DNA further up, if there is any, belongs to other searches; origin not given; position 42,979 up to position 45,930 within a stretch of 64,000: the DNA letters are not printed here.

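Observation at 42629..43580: Shared signal-peptide + VPSL-motif Pro/Ala-rich leader on three giant enzymes that use cytoplasmic nucleotides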

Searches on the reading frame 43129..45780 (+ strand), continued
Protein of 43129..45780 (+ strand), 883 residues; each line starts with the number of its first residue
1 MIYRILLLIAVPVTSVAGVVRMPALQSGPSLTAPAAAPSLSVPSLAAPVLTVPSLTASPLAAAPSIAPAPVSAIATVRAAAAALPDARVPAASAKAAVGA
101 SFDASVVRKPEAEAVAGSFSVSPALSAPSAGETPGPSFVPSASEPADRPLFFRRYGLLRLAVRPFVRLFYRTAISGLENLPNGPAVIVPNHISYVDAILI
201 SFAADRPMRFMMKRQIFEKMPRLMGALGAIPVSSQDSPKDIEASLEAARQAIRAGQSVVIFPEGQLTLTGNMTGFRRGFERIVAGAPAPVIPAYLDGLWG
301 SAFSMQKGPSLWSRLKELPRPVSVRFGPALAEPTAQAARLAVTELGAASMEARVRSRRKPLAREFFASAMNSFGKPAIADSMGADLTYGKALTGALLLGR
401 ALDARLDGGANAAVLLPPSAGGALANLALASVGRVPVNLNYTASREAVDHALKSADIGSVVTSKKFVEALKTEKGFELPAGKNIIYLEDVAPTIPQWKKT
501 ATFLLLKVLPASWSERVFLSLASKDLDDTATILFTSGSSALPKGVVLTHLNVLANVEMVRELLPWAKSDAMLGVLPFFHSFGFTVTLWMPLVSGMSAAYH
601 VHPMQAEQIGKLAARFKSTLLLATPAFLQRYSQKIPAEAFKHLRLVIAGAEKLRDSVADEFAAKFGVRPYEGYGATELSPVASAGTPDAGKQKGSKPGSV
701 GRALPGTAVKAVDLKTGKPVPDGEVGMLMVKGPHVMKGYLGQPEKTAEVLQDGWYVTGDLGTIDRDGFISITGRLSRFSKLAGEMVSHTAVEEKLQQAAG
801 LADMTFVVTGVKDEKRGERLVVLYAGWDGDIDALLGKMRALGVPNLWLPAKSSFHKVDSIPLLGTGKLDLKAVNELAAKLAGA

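Call 13: find_related_loci(query=window:43129-45780:+, collection=genome_contigs, flank=10000)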
Query window:43129-45780:+ (883 aa) in genome_contigs; peptide patterns used: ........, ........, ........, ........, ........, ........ (x = any residue, [..] = any of these).
598 stretches matched a pattern (row limit reached: there are more); 290 encode a relative of the query (tblastn E <= 1e-3); the best 80 are kept; 80 distinct loci.
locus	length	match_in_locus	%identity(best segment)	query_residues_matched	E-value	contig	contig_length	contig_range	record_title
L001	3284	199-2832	82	1-875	0e+0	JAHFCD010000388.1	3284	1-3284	MAG: Elusimicrobia bacterium isolate nzgw213 NODE_49715_length_3285_cov_2.225032, whole genome shotgun sequence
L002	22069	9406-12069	81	1-883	0e+0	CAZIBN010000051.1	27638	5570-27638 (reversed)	MAG TPA_asm: uncultured Elusimicrobia sp. isolate binchicken_co186_163 genome assembly, contig: NODE_1880_length_27638_c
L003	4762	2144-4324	46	157-883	0e+0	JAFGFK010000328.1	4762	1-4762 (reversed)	MAG: Candidatus Sumerlaeota bacterium isolate Zod_Metabat.1312 k87_7945628, whole genome shotgun sequence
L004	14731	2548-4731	45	157-883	0e+0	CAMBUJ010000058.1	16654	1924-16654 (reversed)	MAG: Opitutus sp. GAS368 isolate MoE-23oct19-86 genome assembly, contig: MoE-23oct19-C4281, whole genome shotgun sequenc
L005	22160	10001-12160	46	167-880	0e+0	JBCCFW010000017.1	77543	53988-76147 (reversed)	MAG: Acidobacteriota bacterium isolate P01_B01_bin.29 k141_3901163_length_77543_cov_21.9542, whole genome shotgun sequen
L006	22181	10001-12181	46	157-883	0e+0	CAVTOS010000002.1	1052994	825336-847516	MAG: uncultured Acidobacteriota bacterium isolate MFD00731.bin.3.247 genome assembly, contig: contig_1826, whole genome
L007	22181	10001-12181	46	157-883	0e+0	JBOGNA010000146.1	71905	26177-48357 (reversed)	MAG: Candidatus Acidiferrales bacterium isolate TC-B2_maxbin2.bin.27 k127_280801, whole genome shotgun sequence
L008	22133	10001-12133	45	170-877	0e+0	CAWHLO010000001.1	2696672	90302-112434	MAG: uncultured Acidobacteriota bacterium isolate MFD02923.bin.1.41 genome assembly, contig: contig_6442, whole genome s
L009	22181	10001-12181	45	157-883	0e+0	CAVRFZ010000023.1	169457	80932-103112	MAG: uncultured Acidobacteriota bacterium isolate MFD05377.bin.3.143 genome assembly, contig: contig_72625, whole genome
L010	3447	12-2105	45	185-883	0e+0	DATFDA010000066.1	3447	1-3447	MAG TPA_asm: Candidatus Angelobacter sp. isolate SMAG_U8568 k141_606366, whole genome shotgun sequence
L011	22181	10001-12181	45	157-883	0e+0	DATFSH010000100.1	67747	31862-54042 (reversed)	MAG TPA_asm: Candidatus Acidiferrales bacterium isolate SMAG_U9379 k141_6539945, whole genome shotgun sequence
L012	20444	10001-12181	45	157-883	0e+0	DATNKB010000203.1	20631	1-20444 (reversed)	MAG TPA_asm: Candidatus Dormiibacterota bacterium isolate SMAG_U11414 k141_230513, whole genome shotgun sequence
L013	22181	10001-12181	45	157-883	0e+0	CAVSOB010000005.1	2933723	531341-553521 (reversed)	MAG: uncultured Acidobacteriota bacterium isolate MFD03346.bin.1.44 genome assembly, contig: contig_2716, whole genome s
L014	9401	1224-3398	45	157-881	0e+0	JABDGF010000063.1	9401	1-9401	MAG: Acidobacteria bacterium isolate BWOrgHeat_Nextera82_MAG3 3300021003.a:Ga0206966_1281, whole genome shotgun sequence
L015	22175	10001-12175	45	157-881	0e+0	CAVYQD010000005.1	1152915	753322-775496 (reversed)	MAG: uncultured Acidobacteriota bacterium isolate MFD06229.bin.1.279 genome assembly, contig: contig_5619, whole genome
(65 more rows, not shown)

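Call 14: find_encoding_contigs(protein=P0014, flank=10000, max_places=2)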
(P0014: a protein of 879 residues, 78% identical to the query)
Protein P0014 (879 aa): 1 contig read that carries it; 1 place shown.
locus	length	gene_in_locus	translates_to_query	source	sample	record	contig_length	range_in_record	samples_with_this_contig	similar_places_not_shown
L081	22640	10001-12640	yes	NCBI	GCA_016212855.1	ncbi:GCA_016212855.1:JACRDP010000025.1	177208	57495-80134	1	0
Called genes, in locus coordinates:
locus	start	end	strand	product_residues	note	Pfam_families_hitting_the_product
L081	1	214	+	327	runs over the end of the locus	PF00016:RuBisCO_large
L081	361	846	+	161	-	PF05198:IF3_N, PF00707:IF3_C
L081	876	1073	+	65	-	PF01632:Ribosomal_L35p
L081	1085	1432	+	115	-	PF00453:Ribosomal_L20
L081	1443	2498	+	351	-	PF02912:Phe_tRNA-synt_N, PF01409:tRNA-synt_2d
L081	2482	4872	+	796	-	PF01588:tRNA_bind, PF03483:B3_4, PF03484:B5, PF17759:tRNA_synthFbeta, PF03147:FDX-ACB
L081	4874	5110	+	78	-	-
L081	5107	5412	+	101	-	PF05164:ZapA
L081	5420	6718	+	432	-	PF05496:RuvB_N, PF14532:Sigma54_activ_2 (weak), PF00004:AAA, PF07728:AAA_5 (faint), PF16193:AAA_assoc_2, PF12002:MgsA_C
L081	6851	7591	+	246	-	PF04311:DUF459 (faint)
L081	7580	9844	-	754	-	PF19580:Exo_endo_phos_3 (faint)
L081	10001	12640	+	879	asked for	PF01553:Acyltransferase, PF00501:AMP-binding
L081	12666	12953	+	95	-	-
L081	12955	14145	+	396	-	PF13742:tRNA_anti_2, PF01336:tRNA_anti-codon, PF02601:Exonuc_VII_L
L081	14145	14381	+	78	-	PF02609:Exonuc_VII_S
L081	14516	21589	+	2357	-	-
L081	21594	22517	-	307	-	PF00112:Peptidase_C1 (faint)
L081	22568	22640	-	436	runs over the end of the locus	PF00919:UPF0004, PF04055:Radical_SAM, PF18693:TRAM_2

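Call 15: find_encoding_contigs(protein=P0015, flank=10000, max_places=2)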
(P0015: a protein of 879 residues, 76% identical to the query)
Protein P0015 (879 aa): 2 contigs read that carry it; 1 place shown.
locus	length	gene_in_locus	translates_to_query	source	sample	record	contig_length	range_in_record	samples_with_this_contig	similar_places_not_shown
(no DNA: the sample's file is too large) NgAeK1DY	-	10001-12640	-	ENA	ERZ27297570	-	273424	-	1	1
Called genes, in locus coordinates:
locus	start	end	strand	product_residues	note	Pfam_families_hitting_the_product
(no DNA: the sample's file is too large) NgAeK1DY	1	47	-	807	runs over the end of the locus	PF00990:GGDEF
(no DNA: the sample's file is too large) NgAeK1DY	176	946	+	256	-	PF01925:TauE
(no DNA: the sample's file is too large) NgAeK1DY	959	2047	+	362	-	PF00016:RuBisCO_large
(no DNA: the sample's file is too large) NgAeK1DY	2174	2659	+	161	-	PF05198:IF3_N, PF00707:IF3_C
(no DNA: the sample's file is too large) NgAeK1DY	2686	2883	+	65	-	PF01632:Ribosomal_L35p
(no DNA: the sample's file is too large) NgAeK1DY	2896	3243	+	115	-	PF00453:Ribosomal_L20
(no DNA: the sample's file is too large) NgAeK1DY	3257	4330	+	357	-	PF02912:Phe_tRNA-synt_N, PF01409:tRNA-synt_2d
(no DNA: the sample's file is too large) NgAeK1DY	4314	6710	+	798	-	PF01588:tRNA_bind, PF03483:B3_4, PF03484:B5, PF17759:tRNA_synthFbeta, PF03147:FDX-ACB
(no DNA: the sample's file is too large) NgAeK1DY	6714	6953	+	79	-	-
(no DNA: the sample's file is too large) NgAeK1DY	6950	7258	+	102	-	PF05164:ZapA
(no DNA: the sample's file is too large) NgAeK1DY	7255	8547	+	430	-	PF05496:RuvB_N, PF01637:ATPase_2 (faint), PF14532:Sigma54_activ_2 (weak), PF00004:AAA, PF01078:Mg_chelatase (faint), PF07728:AAA_5 (faint), PF16193:AAA_assoc_2, PF12002:MgsA_C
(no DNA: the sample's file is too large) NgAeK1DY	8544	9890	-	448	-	PF03372:Exo_endo_phos (weak), PF19580:Exo_endo_phos_3 (weak)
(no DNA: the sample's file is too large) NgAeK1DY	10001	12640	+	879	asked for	PF01553:Acyltransferase, PF00501:AMP-binding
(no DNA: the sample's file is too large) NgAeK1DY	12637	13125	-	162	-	-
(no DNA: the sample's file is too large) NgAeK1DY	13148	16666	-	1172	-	PF13432:TPR_16 (faint), PF24684:Vgb_lyase (faint), PF13449:Phytase-like (faint), PF25021:TEN_NHL (faint), PF01436:NHL, PF17170:DUF5128 (weak), PF08450:SGL (weak), PF01436:NHL (weak), +7 more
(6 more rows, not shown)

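Call 16: find_encoding_contigs(protein=P0028, flank=10000, max_places=2)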
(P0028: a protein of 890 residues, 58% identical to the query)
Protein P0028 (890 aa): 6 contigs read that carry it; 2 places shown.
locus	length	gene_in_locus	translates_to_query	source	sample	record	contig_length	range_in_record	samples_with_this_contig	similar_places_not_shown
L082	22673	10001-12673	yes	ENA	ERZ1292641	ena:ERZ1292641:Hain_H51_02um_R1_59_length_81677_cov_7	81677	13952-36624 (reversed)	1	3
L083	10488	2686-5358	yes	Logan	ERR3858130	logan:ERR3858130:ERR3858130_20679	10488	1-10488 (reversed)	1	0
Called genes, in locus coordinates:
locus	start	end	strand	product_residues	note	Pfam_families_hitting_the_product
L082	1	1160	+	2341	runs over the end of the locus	-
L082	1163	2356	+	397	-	PF00072:Response_reg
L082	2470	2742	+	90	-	PF12732:YtxH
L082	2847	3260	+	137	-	PF00072:Response_reg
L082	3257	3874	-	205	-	PF04367:DUF502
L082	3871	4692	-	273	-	PF00106:adh_short, PF08659:KR, PF13561:adh_short_C2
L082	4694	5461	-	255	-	PF00378:ECH_1, PF16113:ECH_2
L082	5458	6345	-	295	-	-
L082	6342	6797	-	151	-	PF00027:cNMP_binding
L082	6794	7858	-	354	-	PF00437:T2SSE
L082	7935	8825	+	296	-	PF01370:Epimerase, PF08338:DUF1731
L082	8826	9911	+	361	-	PF11141:DUF2914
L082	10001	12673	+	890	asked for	PF01553:Acyltransferase, PF00501:AMP-binding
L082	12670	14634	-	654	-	PF00128:Alpha-amylase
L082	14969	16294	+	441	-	PF04326:SLFN_AlbA_2, PF13749:HATPase_c_4, PF13412:HTH_24 (weak)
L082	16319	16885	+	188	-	PF13302:Acetyltransf_3, PF13420:Acetyltransf_4, PF00583:Acetyltransf_1, PF13673:Acetyltransf_10 (weak), PF13508:Acetyltransf_7, PF08445:FR47 (faint)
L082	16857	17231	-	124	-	PF06262:Zincin_1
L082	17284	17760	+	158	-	PF03061:4HBT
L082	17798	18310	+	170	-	PF08534:Redoxin (weak)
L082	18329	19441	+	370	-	PF05222:AlaDh_PNT_N, PF01262:AlaDh_PNT_C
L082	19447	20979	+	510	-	-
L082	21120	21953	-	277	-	PF13620:CarboxypepD_reg (weak)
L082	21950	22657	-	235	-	PF13428:TPR_14 (faint), PF14559:TPR_19 (faint), PF07719:TPR_2 (faint)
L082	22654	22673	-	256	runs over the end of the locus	PF12679:ABC2_membrane_2 (weak), PF12698:ABC2_membrane_3 (faint)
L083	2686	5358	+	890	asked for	PF01553:Acyltransferase, PF00501:AMP-binding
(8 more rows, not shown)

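Call 26: search_protein_families(library=ncbifam, proteins=[window:43129-45780:+], max_evalue=0.1)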
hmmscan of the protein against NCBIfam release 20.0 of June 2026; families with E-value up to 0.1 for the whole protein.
window:43129-45780:+ (883 aa): 105 families (the best 25 are shown)
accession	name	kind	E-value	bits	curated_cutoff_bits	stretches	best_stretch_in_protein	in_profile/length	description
NF006386.0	PRK08633.1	equivalog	3.3e-261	869.6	1221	1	157-881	414-1145/1147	acyl-[ACP]--phospholipid O-acyltransferase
NF005291.0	PRK06814.1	equivalog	4.1e-138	462.1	1349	1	157-880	426-1133/1140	acyl-[ACP]--phospholipid O-acyltransferase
NF005959.0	PRK08043.1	equivalog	2.6e-104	349.9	886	1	162-877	6-711/719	bifunctional acyl-ACP--phospholipid O-acyltransferase/long-chain-fatty-acid--ACP ligase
NF004971.0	PRK06334.1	equivalog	8.9e-83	278.7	847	1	411-880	69-536/539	long chain fatty acid--[acyl-carrier-protein] ligase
NF004837.0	PRK06187.1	subfamily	4.4e-73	246.3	476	1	366-875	14-520/531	long-chain-fatty-acid--CoA ligase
NF005702.0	PRK07514.1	subfamily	3.1e-54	184.2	558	1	365-821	9-444/506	malonyl-CoA synthase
NF004114.0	PRK05605.1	equivalog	5.6e-54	183.4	766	1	523-824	217-519/575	long-chain-fatty-acid--CoA ligase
TIGR01733.1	AA-adenyl-dom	subfamily_domain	6.4e-48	163.5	317.4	1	387-802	1-405/409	amino acid adenylation domain-containing protein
NF005858.0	PRK07787.1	subfamily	1.2e-47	162.4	575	1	506-822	108-419/471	acyl-CoA synthetase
NF009233.0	PRK12583.1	subfamily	3.5e-47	161.1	832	1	413-877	74-550/558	fatty acid CoA ligase family protein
NF006182.0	PRK08316.1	subfamily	8.2e-45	153.2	663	1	398-820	49-460/523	fatty acyl-CoA synthetase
NF004758.0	PRK06087.1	equivalog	1.4e-44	152.5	736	1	367-823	32-482/548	medium-chain fatty-acid--CoA ligase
NF004511.1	PRK05852.1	equivalog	1.8e-43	149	650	1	527-876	155-503/505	FadD7 family fatty acid--CoA ligase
TIGR03098.1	ligase_PEP_1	hypoth_equivalog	6.7e-43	146.9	592.35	1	384-874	24-515/517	acyl-CoA ligase (AMP-forming), exosortase A system-associated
NF005220.0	PRK06710.1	equivalog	3.1e-42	144.4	1116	1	526-820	205-496/563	long-chain-fatty-acid--CoA ligase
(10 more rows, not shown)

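Call 36: find_encoding_contigs(protein=P0026, flank=10000, max_places=1)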
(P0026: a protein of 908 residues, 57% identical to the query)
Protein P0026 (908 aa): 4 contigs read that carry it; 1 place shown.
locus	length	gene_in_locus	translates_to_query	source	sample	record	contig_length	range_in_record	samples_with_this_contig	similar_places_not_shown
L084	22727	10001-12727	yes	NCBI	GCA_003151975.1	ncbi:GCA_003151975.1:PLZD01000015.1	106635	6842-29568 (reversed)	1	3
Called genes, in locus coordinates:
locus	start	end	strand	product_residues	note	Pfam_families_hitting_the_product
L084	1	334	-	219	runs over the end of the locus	PF12900:Pyridox_ox_2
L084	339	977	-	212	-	-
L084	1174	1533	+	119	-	PF00072:Response_reg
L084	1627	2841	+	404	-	PF00909:Ammonium_transp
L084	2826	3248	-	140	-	PF00072:Response_reg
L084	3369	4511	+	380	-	PF02518:HATPase_c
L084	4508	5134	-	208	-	PF04028:DUF374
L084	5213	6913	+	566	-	PF10101:DUF2339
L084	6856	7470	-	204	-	PF14378:PAP2_3, PF01569:PAP2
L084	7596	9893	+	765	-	PF00756:Esterase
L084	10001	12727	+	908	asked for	PF01553:Acyltransferase, PF00501:AMP-binding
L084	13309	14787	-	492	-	PF04041:Glyco_hydro_130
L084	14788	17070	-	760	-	PF13439:Glyco_transf_4, PF00534:Glycos_transf_1, PF13692:Glyco_trans_1_4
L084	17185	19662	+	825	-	PF02129:Peptidase_S15 (faint), PF00326:Peptidase_S9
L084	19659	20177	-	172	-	-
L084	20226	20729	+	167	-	-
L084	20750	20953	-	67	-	-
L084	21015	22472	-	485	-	PF12770:CHAT (weak), PF00656:Peptidase_C14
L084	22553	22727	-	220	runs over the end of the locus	PF05643:GNA1162-like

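Call 37: find_encoding_contigs(protein=P0027, flank=10000, max_places=1)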
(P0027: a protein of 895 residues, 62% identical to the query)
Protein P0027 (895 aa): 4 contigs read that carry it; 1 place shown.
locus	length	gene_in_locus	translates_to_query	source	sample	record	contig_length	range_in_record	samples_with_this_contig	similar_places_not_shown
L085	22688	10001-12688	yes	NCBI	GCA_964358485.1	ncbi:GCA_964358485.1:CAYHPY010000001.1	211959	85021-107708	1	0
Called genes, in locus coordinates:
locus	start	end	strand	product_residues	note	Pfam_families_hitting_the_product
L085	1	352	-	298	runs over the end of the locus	-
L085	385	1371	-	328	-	-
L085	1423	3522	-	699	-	PF00912:Transgly, PF00905:Transpeptidase, PF06832:BiPBP_C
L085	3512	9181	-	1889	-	PF13205:Big_5, PF11974:bMG3, PF01835:MG2, PF17972:bMG5 (weak), PF07703:A2M_BRD, PF00207:A2M, PF07678:TED_complement (weak), PF17973:bMG10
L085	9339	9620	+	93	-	PF02604:PhdYeFM_antitox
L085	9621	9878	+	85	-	PF05016:ParE_toxin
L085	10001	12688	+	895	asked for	PF01553:Acyltransferase, PF00501:AMP-binding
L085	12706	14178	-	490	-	PF13520:AA_permease_2, PF00324:AA_permease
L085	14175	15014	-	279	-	-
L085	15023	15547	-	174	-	PF00929:RNase_T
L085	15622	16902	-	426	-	PF00696:AA_kinase, PF01842:ACT (weak), PF22468:ACT_9, PF13840:ACT_7, PF22468:ACT_9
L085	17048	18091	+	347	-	PF13173:AAA_14, PF13635:DUF4143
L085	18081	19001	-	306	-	PF00288:GHMP_kinases_N, PF08544:GHMP_kinases_C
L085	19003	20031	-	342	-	PF00291:PALP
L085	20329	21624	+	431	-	PF13365:Trypsin_2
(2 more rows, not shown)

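Call 38: find_encoding_contigs(protein=P0046, flank=10000, max_places=1)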
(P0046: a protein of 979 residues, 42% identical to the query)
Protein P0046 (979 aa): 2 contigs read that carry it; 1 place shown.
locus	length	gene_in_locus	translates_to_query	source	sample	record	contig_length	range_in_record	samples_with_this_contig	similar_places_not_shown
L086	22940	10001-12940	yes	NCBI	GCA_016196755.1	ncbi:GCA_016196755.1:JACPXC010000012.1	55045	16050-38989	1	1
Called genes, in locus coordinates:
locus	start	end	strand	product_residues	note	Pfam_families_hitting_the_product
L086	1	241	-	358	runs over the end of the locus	-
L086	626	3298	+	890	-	PF02771:Acyl-CoA_dh_N, PF02770:Acyl-CoA_dh_M, PF00441:Acyl-CoA_dh_1 (faint)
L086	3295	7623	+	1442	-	PF00108:Thiolase_N, PF02803:Thiolase_C, PF00378:ECH_1, PF16113:ECH_2, PF02737:3HCDH_N, PF00725:3HCDH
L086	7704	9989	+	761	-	-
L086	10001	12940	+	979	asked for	PF01553:Acyltransferase, PF00501:AMP-binding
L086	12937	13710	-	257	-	-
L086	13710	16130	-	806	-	PF23914:TPR_CcmH_CycH (faint), PF00515:TPR_1 (faint), PF07719:TPR_2 (faint), PF12895:ANAPC3 (faint), PF14559:TPR_19 (weak), PF00069:Pkinase, PF07714:PK_Tyr_Ser-Thr, PF03109:ABC1 (weak), +7 more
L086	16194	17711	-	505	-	-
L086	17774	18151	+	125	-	-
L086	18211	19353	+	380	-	PF00890:FAD_binding_2 (faint), PF01134:GIDA (faint), PF01266:DAO, PF07992:Pyr_redox_2 (faint), PF13450:NAD_binding_8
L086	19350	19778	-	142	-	-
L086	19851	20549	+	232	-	PF05448:AXE1 (faint), PF02129:Peptidase_S15, PF12146:Hydrolase_4, PF00561:Abhydrolase_1, PF12697:Abhydrolase_6, PF07859:Abhydrolase_3 (weak)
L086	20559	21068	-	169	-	PF02229:PC4 (faint)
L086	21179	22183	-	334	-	-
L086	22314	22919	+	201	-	-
